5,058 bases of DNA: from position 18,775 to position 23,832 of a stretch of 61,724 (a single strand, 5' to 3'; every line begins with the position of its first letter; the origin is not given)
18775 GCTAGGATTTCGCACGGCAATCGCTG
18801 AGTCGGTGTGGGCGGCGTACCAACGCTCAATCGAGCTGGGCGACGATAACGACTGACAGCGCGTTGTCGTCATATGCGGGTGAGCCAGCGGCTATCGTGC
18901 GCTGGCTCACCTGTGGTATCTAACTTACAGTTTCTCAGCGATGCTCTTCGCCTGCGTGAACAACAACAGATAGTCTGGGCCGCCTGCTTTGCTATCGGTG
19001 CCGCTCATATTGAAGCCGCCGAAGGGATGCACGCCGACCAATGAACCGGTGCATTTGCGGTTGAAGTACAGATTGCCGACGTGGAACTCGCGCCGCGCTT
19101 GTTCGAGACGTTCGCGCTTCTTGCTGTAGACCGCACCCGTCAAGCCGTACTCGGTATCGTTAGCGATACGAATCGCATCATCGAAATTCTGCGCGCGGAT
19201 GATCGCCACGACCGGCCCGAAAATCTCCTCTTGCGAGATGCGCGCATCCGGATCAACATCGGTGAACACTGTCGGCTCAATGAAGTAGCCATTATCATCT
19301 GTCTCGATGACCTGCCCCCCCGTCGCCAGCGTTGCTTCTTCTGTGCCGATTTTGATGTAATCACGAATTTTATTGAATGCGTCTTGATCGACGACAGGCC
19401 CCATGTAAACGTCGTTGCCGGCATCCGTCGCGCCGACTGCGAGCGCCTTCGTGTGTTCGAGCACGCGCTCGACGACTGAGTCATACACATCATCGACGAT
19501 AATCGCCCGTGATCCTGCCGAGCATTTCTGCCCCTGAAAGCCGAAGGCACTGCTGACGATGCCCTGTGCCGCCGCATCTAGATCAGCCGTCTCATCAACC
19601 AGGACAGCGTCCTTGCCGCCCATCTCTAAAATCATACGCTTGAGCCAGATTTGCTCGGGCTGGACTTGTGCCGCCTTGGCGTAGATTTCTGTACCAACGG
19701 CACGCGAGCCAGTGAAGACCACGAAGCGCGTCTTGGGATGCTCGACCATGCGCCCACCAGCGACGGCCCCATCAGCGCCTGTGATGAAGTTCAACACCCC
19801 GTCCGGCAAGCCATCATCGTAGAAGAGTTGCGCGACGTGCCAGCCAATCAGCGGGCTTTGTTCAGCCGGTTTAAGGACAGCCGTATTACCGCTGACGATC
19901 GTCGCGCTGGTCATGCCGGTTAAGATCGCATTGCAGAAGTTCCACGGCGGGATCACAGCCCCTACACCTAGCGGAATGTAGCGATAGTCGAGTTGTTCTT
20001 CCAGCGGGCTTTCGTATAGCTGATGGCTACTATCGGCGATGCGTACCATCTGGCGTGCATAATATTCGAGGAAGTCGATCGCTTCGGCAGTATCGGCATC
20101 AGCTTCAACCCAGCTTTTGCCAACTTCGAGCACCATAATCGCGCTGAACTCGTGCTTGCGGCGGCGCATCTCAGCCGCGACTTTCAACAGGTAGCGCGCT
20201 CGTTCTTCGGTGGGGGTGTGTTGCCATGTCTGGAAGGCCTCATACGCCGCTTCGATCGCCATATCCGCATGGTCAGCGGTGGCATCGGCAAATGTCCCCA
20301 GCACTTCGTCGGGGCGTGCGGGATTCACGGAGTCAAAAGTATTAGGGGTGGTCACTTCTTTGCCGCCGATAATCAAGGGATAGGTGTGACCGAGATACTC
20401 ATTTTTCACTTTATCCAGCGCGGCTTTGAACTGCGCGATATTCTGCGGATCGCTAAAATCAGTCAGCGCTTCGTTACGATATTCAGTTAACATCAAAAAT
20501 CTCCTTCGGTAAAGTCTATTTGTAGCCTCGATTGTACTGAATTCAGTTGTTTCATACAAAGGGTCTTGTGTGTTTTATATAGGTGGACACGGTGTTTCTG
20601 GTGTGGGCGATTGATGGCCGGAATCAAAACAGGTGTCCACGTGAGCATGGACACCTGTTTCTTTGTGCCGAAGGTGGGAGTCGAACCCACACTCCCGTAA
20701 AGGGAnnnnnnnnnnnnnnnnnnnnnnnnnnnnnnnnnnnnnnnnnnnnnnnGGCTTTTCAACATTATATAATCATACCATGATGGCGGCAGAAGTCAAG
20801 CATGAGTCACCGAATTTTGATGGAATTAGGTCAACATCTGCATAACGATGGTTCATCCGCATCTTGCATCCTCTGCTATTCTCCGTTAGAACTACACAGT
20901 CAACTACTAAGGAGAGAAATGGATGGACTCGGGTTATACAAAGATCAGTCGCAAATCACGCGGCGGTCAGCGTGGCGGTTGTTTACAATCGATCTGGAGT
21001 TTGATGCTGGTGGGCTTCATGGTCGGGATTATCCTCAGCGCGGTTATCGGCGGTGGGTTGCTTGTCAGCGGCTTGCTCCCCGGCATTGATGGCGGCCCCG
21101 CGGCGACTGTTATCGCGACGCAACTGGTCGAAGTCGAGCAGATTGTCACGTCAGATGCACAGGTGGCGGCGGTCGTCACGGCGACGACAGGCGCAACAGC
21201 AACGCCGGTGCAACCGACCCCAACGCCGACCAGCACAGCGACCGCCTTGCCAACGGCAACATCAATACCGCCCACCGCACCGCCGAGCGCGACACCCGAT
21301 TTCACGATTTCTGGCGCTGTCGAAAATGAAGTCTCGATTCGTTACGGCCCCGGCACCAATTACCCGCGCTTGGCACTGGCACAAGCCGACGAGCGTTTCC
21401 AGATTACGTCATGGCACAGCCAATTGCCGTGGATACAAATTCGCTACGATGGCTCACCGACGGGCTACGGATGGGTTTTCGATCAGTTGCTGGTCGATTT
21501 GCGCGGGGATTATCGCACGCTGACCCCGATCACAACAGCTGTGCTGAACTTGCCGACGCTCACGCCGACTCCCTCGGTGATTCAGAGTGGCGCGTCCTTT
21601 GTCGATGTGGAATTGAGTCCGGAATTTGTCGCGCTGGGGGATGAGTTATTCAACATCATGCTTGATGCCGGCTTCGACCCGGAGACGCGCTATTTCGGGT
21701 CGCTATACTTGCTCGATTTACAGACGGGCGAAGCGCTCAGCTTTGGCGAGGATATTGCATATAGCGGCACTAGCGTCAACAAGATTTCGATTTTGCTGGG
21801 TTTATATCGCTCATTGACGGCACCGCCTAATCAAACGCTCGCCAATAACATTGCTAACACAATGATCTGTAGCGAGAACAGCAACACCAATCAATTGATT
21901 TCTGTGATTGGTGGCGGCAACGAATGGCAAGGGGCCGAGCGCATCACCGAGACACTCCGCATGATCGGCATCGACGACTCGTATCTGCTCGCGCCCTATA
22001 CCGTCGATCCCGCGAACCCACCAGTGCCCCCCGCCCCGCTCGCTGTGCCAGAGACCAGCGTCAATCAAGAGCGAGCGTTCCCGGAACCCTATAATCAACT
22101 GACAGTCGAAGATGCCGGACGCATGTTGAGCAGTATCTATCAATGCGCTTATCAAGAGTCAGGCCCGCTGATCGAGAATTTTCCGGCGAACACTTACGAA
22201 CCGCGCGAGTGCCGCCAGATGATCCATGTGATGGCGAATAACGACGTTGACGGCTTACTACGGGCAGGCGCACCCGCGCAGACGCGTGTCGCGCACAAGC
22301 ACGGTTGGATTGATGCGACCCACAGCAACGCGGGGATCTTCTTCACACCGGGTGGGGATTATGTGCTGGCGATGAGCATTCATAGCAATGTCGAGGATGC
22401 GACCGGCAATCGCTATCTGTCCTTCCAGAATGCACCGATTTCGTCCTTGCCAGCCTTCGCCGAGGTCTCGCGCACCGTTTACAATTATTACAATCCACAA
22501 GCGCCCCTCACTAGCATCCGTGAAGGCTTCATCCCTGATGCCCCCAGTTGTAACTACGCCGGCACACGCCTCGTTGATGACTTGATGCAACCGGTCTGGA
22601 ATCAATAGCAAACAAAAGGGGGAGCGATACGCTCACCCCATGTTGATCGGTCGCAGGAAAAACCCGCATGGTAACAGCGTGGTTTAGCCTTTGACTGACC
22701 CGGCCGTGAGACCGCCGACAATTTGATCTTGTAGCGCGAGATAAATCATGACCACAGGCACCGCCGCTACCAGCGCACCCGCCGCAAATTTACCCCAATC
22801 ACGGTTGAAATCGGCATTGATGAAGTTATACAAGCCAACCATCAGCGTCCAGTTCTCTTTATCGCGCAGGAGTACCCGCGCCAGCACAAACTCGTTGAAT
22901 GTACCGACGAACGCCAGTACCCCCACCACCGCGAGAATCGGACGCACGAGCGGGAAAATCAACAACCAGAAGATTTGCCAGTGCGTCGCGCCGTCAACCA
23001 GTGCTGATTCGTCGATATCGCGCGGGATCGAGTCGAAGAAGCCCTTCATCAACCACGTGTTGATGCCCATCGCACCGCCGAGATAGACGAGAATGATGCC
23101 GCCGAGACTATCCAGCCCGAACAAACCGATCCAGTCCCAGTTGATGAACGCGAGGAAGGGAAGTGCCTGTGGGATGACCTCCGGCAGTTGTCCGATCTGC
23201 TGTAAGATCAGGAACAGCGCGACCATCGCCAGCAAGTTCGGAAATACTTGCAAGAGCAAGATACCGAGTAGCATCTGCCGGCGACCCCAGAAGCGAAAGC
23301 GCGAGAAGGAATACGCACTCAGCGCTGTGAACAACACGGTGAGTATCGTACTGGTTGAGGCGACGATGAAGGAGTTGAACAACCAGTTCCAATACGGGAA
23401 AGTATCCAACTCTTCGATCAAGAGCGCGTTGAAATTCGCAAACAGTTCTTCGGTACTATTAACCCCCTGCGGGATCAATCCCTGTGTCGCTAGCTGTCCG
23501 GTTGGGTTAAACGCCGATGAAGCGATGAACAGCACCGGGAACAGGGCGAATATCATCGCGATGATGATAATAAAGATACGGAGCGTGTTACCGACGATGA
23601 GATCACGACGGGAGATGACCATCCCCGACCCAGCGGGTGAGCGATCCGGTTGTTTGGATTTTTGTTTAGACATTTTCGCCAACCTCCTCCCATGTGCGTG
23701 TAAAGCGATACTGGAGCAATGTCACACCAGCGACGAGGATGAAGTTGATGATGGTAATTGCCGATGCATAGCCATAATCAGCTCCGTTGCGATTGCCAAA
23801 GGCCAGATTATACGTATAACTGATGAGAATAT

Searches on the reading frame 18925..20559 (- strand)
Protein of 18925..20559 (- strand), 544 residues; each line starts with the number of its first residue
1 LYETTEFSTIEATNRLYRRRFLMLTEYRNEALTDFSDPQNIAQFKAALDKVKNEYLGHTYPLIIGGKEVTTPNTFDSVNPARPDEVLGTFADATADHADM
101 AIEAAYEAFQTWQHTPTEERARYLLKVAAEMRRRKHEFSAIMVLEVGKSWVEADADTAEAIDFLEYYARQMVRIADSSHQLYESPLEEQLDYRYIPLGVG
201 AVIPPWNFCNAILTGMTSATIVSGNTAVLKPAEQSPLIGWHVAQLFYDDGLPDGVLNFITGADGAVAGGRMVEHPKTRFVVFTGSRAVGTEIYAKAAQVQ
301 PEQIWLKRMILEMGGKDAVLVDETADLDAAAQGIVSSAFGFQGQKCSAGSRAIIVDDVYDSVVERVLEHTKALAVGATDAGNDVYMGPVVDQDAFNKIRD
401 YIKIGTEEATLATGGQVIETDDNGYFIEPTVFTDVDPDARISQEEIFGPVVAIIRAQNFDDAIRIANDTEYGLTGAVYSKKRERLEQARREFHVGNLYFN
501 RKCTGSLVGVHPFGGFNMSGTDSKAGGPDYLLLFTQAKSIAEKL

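Call 72: search_protein_families(library=pfam, proteins=[window:18925-20559:-], max_evalue=0.00001)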
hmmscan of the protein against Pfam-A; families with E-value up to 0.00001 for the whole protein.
window:18925-20559:- (544 aa): 1 family
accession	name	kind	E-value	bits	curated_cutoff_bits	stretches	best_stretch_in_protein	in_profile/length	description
PF00171.27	Aldedh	-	8.7e-145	483.2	23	1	73-540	7-461/461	Aldehyde dehydrogenase family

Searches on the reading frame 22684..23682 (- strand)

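Call 72: search_protein_families(library=pfam, proteins=[window:22684-23682:-], max_evalue=0.00001)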
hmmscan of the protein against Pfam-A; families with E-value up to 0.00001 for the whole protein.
window:22684-23682:- (332 aa): 1 family
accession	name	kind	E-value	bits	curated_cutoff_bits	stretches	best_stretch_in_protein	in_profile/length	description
PF00528.27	BPD_transp_1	-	1.4e-17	64.4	26.4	1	119-314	5-172/184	Binding-protein-dependent transport system inner membrane component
